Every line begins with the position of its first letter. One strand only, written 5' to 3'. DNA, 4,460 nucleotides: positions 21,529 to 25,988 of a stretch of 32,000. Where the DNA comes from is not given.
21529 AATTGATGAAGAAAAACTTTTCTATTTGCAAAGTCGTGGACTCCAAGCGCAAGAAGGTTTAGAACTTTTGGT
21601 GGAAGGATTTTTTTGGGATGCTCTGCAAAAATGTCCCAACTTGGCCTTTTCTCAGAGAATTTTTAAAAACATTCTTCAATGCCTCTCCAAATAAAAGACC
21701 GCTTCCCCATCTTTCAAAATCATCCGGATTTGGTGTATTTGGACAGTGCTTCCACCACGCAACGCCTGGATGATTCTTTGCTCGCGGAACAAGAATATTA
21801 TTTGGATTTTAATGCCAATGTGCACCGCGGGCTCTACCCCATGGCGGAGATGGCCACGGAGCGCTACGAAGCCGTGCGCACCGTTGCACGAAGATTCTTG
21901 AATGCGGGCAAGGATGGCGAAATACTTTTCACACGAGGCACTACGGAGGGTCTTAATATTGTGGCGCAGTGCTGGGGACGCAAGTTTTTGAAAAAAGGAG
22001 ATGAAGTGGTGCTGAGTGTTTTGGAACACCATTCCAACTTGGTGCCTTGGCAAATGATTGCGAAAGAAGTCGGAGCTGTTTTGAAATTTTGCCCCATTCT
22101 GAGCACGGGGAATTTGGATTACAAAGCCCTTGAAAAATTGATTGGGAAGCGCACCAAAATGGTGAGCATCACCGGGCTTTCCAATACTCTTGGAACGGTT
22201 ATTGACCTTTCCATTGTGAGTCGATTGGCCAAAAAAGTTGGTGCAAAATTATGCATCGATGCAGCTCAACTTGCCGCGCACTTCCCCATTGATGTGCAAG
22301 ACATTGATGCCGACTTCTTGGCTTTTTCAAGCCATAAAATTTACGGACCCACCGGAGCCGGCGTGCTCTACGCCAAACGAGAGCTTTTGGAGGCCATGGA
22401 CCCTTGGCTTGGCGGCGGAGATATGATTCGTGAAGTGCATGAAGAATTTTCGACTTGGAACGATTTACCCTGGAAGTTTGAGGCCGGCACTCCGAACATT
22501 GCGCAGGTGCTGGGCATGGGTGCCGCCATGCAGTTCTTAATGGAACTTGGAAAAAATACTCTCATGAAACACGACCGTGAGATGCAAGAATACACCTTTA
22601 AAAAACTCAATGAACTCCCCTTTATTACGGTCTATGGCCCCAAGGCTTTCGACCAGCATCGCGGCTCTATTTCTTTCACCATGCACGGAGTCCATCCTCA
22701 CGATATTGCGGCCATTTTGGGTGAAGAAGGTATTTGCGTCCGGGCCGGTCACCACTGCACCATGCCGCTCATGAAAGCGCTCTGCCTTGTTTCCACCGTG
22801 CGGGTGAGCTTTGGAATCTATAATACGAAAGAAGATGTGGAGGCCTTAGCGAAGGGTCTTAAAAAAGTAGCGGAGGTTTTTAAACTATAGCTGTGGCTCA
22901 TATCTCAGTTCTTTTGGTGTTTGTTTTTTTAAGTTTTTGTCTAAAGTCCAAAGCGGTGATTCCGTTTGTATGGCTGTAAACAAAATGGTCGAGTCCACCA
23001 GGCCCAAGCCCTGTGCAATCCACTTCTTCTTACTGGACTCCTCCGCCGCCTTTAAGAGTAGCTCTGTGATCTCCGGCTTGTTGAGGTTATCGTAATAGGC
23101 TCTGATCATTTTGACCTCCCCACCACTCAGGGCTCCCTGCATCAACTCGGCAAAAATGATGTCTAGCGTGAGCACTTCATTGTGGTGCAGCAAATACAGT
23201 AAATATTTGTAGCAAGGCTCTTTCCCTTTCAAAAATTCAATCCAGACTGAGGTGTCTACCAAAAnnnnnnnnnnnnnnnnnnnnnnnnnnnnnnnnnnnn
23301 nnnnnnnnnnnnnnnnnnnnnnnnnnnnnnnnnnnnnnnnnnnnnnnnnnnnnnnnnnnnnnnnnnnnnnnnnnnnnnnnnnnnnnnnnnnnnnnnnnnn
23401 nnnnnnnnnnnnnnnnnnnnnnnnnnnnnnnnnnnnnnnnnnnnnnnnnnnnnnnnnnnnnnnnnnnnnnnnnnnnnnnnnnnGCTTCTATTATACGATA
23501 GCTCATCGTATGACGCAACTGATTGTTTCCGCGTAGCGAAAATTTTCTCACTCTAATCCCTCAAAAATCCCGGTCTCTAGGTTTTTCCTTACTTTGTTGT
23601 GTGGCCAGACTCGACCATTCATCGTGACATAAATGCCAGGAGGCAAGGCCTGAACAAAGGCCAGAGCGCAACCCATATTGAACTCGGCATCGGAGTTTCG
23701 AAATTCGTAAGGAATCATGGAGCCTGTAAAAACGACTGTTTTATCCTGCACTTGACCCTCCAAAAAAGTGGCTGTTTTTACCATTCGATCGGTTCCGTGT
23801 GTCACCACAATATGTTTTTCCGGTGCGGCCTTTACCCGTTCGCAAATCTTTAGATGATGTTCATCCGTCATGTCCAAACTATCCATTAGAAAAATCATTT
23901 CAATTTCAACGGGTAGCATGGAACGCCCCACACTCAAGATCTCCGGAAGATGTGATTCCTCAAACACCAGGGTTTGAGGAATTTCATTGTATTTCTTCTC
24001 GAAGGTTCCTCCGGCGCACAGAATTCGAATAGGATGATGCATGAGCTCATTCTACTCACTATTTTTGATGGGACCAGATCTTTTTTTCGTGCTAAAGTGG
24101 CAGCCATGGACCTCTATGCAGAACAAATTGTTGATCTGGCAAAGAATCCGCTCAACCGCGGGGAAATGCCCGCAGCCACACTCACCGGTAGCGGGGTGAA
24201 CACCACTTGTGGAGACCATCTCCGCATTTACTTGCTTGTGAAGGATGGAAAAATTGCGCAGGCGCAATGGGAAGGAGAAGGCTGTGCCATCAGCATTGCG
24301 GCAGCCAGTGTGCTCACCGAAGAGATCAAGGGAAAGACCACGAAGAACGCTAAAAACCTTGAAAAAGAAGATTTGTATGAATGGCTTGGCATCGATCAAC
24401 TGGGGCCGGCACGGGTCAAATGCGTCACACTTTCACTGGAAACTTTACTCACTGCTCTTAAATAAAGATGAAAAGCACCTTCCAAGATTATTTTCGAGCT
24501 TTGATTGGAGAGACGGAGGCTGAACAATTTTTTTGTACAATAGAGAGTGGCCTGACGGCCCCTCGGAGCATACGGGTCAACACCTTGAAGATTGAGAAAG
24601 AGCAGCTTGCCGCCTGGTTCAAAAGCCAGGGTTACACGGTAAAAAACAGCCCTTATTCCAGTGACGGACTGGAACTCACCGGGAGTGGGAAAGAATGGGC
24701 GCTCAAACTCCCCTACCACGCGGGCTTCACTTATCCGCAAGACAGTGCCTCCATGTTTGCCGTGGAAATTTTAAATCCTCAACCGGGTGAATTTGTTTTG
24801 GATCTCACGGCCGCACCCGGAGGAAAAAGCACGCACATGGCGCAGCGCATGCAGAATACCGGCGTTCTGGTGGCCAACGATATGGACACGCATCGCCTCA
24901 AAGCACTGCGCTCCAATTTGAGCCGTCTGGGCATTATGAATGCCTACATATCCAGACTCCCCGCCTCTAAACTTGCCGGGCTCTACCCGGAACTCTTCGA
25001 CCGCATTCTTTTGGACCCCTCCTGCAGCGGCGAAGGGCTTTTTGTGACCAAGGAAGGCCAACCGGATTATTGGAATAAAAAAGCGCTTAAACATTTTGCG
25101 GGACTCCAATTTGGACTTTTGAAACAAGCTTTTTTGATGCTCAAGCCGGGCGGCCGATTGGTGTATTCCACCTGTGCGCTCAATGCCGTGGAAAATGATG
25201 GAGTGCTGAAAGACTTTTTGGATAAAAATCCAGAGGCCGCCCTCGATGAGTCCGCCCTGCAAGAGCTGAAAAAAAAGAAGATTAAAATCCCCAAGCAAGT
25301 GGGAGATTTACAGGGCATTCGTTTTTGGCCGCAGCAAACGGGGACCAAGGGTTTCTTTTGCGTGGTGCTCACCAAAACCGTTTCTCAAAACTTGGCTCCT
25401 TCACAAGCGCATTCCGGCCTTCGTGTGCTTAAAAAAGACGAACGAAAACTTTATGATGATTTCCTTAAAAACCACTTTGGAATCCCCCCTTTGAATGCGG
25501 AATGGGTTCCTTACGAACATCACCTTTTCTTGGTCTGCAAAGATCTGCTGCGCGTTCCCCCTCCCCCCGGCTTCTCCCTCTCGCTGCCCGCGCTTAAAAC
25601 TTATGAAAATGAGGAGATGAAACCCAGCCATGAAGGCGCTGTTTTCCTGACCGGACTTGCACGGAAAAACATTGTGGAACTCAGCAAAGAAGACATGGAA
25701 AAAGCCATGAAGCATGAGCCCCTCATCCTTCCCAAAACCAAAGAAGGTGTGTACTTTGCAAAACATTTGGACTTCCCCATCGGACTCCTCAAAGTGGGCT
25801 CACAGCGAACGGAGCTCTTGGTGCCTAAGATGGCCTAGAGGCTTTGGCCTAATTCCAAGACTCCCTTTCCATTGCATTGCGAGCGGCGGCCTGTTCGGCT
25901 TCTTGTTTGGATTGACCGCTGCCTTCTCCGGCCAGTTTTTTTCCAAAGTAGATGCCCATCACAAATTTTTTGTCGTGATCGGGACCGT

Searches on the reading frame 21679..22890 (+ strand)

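Call 14: search_protein_families(library=ncbifam, proteins=[window:21679-22890:+], max_evalue=0.001)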
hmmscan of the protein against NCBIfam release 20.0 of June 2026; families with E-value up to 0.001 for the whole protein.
window:21679-22890:+ (403 aa): 43 families (the best 25 are shown)
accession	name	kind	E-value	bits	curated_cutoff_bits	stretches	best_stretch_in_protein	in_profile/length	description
TIGR01979.1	sufS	subfamily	4.7e-156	519.7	475.1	1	4-402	2-403/403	SufS family cysteine desulfurase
NF041166.1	f2_encap_cargo1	exception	8.1e-134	448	800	1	4-396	229-622/623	family 2A encapsulin nanocompartment cargo protein cysteine desulfurase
NF006791.0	PRK09295.1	equivalog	3.5e-123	411.7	661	1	5-399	8-403/406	cysteine desulfurase SufS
NF008126.0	PRK10874.1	equivalog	5.4e-116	388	607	1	3-400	7-398/401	cysteine desulfurase CsdA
TIGR03392.1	FeS_syn_CsdA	equivalog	1.9e-112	376.4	493.6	1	2-401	3-396/398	cysteine desulfurase CsdA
TIGR01976.1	am_tr_V_VC1184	hypoth_equivalog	2.3e-67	228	352.35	1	5-392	6-399/401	cysteine desulfurase-like protein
TIGR01977.1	am_tr_V_EF2568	hypoth_equivalog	4.1e-66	223.5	377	1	19-396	1-375/376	cysteine desulfurase family protein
NF040779.1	Sec_lyase_SclA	exception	1.8e-53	181.8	525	1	19-397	1-376/378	selenocysteine lyase SclA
TIGR03402.1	FeS_nifS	equivalog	4e-40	137.7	530.75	1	19-398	1-370/379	cysteine desulfurase NifS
NF010611.0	PRK14012.1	equivalog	3e-32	112.1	548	1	19-395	7-376/406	IscS subfamily cysteine desulfurase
TIGR03235.1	DNA_S_dndA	equivalog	3.3e-31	108.8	480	1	20-362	1-326/353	cysteine desulfurase DndA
TIGR02006.1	IscS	equivalog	8.9e-30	104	643.2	1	19-396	5-373/402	IscS subfamily cysteine desulfurase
TIGR03403.1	nifS_epsilon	equivalog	7.8e-27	94.1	587.7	1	19-398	1-373/382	NifS family cysteine desulfurase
NF002806.0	PRK02948.1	subfamily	1.9e-24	86.4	304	1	18-401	1-375/381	IscS subfamily cysteine desulfurase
TIGR04343.1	egtE_PLP_lyase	equivalog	4.1e-22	78.5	400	1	18-395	14-369/370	ergothioneine biosynthesis PLP-dependent enzyme EgtE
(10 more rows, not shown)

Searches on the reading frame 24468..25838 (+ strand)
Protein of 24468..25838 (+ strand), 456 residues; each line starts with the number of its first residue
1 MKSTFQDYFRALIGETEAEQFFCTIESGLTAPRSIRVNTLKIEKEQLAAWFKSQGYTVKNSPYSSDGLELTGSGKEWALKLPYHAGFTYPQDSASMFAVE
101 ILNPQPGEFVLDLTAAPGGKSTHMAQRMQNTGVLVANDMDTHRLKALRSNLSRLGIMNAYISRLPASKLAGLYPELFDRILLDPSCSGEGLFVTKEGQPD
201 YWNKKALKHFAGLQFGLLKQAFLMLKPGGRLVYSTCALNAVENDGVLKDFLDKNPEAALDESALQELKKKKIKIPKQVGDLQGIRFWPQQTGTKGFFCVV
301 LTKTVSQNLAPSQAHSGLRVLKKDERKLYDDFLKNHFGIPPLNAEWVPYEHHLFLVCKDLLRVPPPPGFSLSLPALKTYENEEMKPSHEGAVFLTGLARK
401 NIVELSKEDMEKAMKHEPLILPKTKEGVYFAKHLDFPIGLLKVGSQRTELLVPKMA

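Call 14: search_protein_families(library=ncbifam, proteins=[window:24468-25838:+], max_evalue=0.001)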
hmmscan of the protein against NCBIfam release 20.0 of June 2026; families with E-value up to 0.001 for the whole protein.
window:24468-25838:+ (456 aa): 11 families
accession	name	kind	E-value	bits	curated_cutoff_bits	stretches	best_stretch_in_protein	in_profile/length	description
NF011494.0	PRK14902.1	equivalog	1.4e-59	202.1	319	1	13-303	161-442/444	16S rRNA (cytosine(967)-C(5))-methyltransferase RsmB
NF041567.1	mtaseRsmF_Thermus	equivalog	1.1e-58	198.9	690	1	33-410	23-393/443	16S rRNA (cytosine(1407)-C(5))-methyltransferase RsmF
TIGR00446.1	nop2p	subfamily_domain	1.5e-58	198.1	210.45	1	35-302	1-263/264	NOL1/NOP2/sun family putative RNA methylase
NF008898.0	PRK11933.1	equivalog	1.7e-56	191.7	588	1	32-443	38-456/480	16S rRNA (cytosine(1407)-C(5))-methyltransferase RsmF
NF011493.0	PRK14901.1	equivalog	5e-54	183.8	540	1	12-304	162-446/447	16S rRNA (cytosine(967)-C(5))-methyltransferase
TIGR00563.1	rsmB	equivalog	1.9e-48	165.7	269.05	1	29-303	170-435/437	16S rRNA (cytosine(967)-C(5))-methyltransferase RsmB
NF040814.1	tRNA_cyt_mtase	equivalog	1.7e-46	158.7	550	1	18-298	22-299/305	tRNA (cytosine(49)-C(5))-methyltransferase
NF008149.0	PRK10901.1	equivalog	1.2e-38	133.2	375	1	30-304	176-433/434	16S rRNA (cytosine(967)-C(5))-methyltransferase RsmB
NF011495.0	PRK14903.1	equivalog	8.9e-31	107.2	503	1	32-303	163-429/431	16S rRNA (cytosine(967)-C(5))-methyltransferase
TIGR00438.1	rrmJ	equivalog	0.00024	20.6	300.15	1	105-167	31-97/188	23S rRNA (uridine(2552)-2'-O)-methyltransferase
TIGR02469.1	CbiT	equivalog_domain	0.00098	19.4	78.3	0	99-182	12-94/124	precorrin-6Y C5,15-methyltransferase (decarboxylating) subunit CbiT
